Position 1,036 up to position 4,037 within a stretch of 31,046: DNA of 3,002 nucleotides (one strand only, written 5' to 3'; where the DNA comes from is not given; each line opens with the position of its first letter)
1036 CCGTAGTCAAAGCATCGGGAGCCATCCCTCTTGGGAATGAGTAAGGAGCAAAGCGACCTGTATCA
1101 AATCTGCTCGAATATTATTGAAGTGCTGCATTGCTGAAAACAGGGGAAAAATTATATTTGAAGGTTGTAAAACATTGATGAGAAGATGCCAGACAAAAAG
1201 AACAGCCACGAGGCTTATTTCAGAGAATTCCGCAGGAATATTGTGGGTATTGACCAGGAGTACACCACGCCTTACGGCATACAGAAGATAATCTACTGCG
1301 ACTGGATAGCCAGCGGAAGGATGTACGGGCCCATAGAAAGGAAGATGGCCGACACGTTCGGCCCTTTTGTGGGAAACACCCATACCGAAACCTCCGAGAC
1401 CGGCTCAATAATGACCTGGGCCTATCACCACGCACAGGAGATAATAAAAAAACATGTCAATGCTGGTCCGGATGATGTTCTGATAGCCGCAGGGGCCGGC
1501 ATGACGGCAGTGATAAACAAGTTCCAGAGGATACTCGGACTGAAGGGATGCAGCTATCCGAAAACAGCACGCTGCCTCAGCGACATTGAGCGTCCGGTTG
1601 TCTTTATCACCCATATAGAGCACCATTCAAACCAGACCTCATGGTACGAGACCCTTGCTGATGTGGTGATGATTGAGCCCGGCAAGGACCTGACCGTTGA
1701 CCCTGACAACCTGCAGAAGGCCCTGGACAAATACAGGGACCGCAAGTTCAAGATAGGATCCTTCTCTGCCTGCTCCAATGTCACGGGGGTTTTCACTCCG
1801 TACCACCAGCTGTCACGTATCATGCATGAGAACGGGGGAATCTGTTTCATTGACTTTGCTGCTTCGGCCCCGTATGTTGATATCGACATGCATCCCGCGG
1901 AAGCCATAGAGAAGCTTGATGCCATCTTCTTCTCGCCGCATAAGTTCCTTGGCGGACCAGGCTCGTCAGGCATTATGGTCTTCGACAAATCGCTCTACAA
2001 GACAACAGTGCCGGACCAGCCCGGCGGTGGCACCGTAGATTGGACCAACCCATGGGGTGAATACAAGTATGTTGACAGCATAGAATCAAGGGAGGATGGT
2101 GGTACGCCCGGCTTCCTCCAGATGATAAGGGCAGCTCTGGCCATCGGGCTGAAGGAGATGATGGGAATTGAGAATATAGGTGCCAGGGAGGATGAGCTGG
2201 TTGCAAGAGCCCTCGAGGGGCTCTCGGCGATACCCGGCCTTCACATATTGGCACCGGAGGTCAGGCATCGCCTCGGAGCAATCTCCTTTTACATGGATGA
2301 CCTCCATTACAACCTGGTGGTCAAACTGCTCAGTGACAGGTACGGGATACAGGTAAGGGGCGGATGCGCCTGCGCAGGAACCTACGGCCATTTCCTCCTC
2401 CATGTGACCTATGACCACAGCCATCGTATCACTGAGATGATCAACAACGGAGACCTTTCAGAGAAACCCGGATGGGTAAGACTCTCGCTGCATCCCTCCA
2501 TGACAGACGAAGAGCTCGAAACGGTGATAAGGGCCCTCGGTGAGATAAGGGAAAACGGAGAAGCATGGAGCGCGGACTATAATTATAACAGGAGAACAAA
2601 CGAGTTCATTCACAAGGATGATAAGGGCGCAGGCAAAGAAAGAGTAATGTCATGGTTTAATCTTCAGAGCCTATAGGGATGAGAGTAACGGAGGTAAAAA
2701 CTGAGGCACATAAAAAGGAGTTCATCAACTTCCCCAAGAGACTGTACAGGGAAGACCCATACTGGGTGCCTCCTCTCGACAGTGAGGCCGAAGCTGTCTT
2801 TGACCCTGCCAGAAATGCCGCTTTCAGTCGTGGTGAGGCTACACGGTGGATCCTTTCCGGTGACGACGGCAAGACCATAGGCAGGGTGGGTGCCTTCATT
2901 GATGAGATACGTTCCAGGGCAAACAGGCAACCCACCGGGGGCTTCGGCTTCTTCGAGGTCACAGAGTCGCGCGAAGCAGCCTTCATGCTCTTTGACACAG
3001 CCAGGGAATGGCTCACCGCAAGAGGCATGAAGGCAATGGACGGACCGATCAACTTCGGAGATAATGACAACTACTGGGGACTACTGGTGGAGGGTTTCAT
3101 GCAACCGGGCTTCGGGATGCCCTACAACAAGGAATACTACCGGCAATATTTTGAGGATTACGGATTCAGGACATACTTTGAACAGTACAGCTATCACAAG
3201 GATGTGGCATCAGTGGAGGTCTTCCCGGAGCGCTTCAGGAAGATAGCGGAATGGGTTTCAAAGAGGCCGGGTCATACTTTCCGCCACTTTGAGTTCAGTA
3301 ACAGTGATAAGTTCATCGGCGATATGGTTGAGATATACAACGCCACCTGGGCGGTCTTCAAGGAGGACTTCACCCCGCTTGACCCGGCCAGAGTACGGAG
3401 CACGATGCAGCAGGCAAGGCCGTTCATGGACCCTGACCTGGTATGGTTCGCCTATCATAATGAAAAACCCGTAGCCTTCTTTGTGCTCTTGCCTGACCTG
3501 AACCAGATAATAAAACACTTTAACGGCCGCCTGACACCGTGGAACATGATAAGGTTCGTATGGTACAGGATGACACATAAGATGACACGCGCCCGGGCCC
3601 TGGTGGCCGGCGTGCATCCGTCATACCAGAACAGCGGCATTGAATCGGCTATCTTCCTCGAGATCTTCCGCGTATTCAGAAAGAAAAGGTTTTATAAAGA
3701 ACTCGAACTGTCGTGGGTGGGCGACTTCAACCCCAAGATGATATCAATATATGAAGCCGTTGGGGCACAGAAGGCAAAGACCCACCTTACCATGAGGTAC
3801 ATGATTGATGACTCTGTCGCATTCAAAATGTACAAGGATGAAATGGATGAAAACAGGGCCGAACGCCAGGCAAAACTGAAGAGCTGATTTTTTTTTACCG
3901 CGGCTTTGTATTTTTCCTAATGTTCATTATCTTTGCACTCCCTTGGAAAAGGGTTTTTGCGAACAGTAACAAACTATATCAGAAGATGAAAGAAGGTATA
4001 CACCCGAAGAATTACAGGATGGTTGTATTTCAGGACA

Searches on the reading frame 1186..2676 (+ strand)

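Call 77: search_protein_families(library=pfam, proteins=[window:1186-2676:+], max_evalue=0.0001)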
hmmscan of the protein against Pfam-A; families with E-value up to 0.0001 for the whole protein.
window:1186-2676:+ (496 aa): 1 family
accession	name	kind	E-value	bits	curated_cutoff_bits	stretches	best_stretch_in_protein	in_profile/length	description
PF00266.25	Aminotran_5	-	3.8e-40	138.4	21.5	1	37-446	2-370/371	Aminotransferase class-V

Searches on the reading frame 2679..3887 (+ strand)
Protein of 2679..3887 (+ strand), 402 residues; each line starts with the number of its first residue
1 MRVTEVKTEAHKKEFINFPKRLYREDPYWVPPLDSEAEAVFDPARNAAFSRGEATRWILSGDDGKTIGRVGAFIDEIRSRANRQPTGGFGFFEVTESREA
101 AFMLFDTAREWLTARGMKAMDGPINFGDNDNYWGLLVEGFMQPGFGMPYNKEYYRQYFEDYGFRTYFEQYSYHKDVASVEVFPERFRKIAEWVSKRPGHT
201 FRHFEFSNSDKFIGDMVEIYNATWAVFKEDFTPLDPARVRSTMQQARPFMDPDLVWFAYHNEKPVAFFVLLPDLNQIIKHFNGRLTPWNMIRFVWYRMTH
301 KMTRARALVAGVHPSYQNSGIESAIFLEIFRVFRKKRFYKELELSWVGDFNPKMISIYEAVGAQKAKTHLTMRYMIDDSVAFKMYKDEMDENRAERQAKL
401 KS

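Call 77: search_protein_families(library=pfam, proteins=[window:2679-3887:+], max_evalue=0.0001)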
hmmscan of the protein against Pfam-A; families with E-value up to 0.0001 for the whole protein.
window:2679-3887:+ (402 aa): 1 family
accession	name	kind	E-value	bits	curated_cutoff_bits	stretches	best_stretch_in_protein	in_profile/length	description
PF00583.31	Acetyltransf_1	-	8.4e-05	23.3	20.7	0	220-362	5-115/116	Acetyltransferase (GNAT) family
